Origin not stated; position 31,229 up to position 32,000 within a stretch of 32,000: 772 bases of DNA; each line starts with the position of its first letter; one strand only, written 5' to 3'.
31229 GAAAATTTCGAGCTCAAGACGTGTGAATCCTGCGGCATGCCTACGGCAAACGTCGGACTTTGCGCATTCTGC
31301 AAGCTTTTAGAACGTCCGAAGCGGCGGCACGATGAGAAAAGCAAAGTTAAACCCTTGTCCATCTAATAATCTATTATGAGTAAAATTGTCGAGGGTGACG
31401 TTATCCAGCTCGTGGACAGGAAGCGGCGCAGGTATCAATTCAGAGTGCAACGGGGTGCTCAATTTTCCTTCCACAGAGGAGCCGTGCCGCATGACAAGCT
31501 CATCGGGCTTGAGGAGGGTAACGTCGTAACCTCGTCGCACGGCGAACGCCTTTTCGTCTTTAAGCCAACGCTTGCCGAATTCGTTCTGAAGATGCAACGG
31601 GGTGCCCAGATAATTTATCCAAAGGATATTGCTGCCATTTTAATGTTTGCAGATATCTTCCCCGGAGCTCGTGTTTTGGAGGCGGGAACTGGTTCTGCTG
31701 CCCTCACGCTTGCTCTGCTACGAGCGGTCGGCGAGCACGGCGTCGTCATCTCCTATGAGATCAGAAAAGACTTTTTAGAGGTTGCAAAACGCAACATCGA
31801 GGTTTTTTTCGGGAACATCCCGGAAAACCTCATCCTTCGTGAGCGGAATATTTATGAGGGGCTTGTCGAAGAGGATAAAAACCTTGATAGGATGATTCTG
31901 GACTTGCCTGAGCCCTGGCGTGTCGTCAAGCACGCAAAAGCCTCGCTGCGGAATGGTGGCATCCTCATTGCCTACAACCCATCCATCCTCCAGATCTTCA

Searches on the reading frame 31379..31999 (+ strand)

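Call 60: search_protein_families(library=pfam, proteins=[window:31379-31999:+], max_evalue=0.0001)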
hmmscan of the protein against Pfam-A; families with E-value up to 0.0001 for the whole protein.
window:31379-31999:+ (207 aa): 4 families
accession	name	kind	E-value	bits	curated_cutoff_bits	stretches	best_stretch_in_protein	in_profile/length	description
PF08704.16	GCD14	-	5.2e-23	82.4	26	1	59-206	4-152/247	tRNA methyltransferase complex GCD14 subunit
PF14801.12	TrmI-like_N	-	2.5e-16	59.8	24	1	4-50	4-50/50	TrmI-like N-terminal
PF01135.25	PCMT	-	8.1e-09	36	20.3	1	67-142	45-120/210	Protein-L-isoaspartate(D-aspartate) O-methyltransferase (PCMT)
PF13847.12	Methyltransf_31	-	1.3e-06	28.6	27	1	95-202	3-113/145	Methyltransferase domain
